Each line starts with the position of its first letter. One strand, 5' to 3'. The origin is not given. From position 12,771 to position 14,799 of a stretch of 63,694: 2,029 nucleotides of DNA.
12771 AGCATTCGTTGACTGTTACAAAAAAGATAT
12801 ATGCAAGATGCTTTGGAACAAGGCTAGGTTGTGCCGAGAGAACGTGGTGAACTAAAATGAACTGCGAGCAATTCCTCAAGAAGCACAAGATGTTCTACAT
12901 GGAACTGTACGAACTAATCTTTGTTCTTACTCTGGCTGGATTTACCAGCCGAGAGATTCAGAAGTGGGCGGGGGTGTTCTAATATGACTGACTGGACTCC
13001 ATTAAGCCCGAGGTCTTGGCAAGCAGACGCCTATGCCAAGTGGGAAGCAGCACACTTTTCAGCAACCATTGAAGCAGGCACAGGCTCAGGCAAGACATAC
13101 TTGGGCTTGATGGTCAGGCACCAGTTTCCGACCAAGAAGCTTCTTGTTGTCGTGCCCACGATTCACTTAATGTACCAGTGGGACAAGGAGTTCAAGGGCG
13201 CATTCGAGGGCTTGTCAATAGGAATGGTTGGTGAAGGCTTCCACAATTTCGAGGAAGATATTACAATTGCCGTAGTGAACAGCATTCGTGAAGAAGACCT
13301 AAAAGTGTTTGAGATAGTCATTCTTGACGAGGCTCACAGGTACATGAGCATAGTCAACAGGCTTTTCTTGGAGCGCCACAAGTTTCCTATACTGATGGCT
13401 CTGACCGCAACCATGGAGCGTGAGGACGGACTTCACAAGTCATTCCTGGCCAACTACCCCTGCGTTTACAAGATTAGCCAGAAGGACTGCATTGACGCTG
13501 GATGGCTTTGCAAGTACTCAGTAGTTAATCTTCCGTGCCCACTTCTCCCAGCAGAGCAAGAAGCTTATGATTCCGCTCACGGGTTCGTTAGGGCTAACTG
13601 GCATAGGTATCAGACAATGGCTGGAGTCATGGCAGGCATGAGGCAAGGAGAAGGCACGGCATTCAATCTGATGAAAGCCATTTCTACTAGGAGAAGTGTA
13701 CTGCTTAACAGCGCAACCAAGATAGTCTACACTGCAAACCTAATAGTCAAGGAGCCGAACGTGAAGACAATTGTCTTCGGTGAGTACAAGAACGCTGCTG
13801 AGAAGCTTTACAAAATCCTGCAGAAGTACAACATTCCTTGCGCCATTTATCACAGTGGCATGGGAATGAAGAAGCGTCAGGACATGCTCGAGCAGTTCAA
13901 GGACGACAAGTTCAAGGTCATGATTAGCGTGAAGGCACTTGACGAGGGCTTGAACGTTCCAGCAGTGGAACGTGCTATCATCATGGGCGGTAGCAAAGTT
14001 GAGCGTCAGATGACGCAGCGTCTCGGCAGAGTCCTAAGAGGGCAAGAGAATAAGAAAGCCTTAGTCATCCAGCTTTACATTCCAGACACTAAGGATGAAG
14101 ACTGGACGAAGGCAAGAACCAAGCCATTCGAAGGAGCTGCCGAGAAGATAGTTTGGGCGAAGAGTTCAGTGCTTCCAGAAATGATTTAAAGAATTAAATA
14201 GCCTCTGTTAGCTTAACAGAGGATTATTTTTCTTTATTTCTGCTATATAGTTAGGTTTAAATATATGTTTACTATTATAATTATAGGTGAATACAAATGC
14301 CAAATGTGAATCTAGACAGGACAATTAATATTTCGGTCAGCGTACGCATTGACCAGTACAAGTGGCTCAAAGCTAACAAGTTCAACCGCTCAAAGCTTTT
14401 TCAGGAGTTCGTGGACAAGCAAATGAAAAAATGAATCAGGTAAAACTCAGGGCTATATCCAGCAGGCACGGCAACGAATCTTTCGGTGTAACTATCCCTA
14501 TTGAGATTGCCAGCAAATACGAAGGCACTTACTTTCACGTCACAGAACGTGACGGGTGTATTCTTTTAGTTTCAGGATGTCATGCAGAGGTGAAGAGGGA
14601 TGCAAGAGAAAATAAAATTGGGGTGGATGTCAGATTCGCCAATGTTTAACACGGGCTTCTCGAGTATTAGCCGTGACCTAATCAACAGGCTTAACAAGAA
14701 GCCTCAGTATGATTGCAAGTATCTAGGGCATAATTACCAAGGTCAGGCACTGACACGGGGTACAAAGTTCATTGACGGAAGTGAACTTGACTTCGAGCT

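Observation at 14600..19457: Six-gene virus-encoded glycosylation island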

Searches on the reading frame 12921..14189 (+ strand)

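Call 3: search_protein_families(library=pfam, proteins=[window:12921-14189:+], max_evalue=0.01)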
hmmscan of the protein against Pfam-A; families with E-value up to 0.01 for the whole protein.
window:12921-14189:+ (422 aa): 5 families
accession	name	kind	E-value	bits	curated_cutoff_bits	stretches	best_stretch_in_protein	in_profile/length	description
PF00271.37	Helicase_C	-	2.1e-20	73.4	23.5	1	270-373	5-108/110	Helicase conserved C-terminal domain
PF04851.21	ResIII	-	2.6e-17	63.7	22.5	1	29-167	3-164/164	Type III restriction enzyme, res subunit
PF00270.35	DEAD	-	4.4e-11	43.2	26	1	34-167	4-162/167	DEAD/DEAH box helicase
PF16203.11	ERCC3_RAD25_C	-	1.2e-06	28.5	27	1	279-392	59-174/248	ERCC3/RAD25/XPB C-terminal helicase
PF13307.12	Helicase_C_2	-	0.0021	18.6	25.3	0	281-348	10-82/170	Helicase C-terminal domain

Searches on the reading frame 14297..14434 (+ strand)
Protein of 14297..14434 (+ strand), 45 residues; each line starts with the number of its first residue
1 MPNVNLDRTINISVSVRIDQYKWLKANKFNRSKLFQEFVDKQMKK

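Call 100: search_protein_families(library=pfam, proteins=[window:14297-14434:+], max_evalue=1)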
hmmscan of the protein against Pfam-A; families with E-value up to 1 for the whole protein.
window:14297-14434:+ (45 aa): 1 family
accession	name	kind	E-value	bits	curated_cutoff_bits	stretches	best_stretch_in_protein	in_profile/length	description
PF09640.15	DUF2027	-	0.034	14.1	25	1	11-37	92-118/156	Domain of unknown function (DUF2027)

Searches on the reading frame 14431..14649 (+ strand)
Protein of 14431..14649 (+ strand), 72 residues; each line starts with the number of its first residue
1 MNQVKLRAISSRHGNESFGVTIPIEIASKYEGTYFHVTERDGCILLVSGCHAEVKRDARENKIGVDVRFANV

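Call 3: search_protein_families(library=pfam, proteins=[window:14431-14649:+], max_evalue=0.01)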
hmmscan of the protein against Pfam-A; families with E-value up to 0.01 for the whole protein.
window:14431-14649:+ (72 aa): 0 families

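Call 69: search_solved_structures(query=A3, max_evalue=1)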
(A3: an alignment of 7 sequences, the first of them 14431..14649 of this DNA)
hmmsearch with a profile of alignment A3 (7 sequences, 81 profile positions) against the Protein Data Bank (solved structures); distinct sequences matched with E-value up to 1: 4.
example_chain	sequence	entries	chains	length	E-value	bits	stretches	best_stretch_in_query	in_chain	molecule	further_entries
9bds_A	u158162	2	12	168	0.28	14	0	34-58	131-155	Transcription attenuation protein MtrB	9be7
6ynx_k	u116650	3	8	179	0.28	14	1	19-50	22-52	subunit k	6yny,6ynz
9be8_A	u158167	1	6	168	0.32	13.8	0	34-55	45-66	Transcription attenuation protein MtrB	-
3a35_A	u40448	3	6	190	0.44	13.4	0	17-64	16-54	Lumazine protein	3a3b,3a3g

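Call 100: search_protein_families(library=pfam, proteins=[window:14431-14649:+], max_evalue=1)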
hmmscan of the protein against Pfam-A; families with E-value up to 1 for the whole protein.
window:14431-14649:+ (72 aa): 0 families
